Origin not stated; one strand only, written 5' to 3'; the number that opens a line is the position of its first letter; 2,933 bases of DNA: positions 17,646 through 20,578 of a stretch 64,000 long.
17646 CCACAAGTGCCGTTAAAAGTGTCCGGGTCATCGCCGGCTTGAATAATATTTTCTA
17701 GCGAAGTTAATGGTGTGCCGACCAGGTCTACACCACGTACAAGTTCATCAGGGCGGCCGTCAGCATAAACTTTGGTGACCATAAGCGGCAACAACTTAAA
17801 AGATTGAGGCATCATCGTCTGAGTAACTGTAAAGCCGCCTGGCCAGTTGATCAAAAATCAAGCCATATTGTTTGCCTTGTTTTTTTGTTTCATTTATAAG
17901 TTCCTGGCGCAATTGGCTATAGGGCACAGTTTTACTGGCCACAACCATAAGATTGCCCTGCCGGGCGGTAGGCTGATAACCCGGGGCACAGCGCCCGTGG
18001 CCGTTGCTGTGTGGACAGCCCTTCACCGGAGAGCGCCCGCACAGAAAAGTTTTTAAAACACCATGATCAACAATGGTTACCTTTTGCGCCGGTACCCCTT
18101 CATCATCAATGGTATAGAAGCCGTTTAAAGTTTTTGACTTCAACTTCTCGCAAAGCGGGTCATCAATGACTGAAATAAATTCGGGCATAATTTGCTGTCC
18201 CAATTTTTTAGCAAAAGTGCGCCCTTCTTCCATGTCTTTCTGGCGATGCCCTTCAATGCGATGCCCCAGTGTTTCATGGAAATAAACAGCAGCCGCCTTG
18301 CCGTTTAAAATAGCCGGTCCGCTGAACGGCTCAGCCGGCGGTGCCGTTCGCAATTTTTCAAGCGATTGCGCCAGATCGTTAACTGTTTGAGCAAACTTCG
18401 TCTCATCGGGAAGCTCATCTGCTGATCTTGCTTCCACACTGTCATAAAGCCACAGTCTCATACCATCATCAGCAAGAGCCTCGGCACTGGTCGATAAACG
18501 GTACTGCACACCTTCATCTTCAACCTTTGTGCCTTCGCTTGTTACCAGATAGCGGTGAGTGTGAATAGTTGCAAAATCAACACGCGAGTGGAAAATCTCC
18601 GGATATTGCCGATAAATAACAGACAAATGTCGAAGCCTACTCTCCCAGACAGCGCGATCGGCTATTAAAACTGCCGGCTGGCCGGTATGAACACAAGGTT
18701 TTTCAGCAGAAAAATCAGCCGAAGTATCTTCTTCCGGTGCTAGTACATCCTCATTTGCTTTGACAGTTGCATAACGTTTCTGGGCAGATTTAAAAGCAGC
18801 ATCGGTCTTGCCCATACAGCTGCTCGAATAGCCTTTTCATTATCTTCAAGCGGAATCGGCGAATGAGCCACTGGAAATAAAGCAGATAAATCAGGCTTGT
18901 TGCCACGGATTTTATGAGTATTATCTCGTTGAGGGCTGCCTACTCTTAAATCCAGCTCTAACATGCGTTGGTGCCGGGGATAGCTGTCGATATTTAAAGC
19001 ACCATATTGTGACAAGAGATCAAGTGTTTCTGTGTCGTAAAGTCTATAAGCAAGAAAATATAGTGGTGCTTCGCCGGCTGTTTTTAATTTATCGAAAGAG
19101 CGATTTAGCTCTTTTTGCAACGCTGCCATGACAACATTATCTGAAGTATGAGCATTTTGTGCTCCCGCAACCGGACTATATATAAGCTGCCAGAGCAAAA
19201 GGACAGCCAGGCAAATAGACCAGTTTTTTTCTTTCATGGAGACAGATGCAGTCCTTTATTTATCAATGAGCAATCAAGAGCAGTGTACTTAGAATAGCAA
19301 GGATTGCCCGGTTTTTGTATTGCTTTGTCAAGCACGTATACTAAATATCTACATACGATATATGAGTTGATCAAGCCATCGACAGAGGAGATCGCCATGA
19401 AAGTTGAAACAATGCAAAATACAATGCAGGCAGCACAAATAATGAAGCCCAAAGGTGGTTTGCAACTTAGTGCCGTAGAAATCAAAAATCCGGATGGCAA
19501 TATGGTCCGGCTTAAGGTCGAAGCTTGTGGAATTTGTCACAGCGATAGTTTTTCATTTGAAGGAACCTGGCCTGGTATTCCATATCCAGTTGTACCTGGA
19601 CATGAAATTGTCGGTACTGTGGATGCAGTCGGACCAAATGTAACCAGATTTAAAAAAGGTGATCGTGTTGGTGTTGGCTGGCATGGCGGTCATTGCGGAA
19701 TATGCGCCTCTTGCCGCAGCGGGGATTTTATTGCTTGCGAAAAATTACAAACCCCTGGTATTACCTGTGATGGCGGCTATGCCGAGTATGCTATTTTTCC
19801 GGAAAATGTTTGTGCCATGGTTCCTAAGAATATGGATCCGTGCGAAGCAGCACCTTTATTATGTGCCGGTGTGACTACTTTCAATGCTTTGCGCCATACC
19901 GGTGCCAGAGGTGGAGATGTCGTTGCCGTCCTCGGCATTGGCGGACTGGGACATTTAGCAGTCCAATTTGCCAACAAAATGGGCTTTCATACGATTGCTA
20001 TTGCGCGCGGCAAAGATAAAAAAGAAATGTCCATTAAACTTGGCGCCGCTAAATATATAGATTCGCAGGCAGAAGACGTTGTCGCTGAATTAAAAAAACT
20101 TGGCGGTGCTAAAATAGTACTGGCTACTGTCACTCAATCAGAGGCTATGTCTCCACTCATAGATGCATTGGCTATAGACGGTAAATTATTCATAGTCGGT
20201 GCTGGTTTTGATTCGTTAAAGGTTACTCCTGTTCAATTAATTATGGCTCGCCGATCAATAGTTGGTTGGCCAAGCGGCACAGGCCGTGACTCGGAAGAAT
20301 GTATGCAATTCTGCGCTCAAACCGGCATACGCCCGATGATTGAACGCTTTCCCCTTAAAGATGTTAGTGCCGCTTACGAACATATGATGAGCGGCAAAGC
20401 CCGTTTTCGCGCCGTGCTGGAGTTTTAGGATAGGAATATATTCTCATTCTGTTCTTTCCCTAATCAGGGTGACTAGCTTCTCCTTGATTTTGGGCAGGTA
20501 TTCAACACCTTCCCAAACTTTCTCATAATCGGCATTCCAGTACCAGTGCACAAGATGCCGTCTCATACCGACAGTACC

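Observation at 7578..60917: Dispersed GC-rich hairpin element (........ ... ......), mostly read through in frame inside protein-coding genes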

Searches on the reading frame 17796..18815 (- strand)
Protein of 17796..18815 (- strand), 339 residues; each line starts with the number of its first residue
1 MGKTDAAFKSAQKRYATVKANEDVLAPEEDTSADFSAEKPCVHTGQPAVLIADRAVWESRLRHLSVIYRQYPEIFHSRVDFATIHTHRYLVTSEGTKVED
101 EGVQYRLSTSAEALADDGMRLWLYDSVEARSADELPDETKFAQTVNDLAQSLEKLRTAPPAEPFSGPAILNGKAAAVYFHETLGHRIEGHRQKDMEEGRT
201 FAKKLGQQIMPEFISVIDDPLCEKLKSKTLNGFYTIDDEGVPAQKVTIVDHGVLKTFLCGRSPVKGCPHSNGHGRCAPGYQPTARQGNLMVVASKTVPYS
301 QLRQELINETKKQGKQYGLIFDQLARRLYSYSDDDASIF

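Call 97: search_protein_families(library=pfam, proteins=[window:17796-18815:-], max_evalue=0.00001)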
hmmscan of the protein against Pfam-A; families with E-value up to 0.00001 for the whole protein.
window:17796-18815:- (339 aa): 1 family
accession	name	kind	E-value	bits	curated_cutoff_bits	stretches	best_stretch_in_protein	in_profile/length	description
PF19289.4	PmbA_TldD_3rd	-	2.7e-22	79.4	22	1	167-311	5-138/220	PmbA/TldA metallopeptidase C-terminal domain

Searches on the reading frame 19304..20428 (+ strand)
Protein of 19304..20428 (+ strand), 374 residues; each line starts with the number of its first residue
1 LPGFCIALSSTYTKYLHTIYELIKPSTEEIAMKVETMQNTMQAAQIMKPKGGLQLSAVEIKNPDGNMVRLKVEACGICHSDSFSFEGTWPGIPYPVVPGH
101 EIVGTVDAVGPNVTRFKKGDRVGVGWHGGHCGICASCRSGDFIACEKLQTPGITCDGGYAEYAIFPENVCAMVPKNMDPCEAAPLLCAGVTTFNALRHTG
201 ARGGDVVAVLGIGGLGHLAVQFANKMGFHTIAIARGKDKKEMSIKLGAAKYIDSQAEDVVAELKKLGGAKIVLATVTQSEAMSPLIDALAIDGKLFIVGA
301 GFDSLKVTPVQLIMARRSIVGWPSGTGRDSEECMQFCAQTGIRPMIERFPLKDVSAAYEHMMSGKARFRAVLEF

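Call 97: search_protein_families(library=pfam, proteins=[window:19304-20428:+], max_evalue=0.00001)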
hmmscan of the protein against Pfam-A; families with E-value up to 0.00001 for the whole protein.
window:19304-20428:+ (374 aa): 3 families
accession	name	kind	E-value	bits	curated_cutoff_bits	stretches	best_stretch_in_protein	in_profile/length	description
PF08240.17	ADH_N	-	2.1e-29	102.3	23.5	1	67-174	4-103/104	Alcohol dehydrogenase GroES-like domain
PF00107.32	ADH_zinc_N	-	4.6e-21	75.6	31.8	1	214-338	1-128/129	Zinc-binding dehydrogenase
PF13602.12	ADH_zinc_N_2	-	1.9e-10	42.2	27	1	246-367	1-129/134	Zinc-binding dehydrogenase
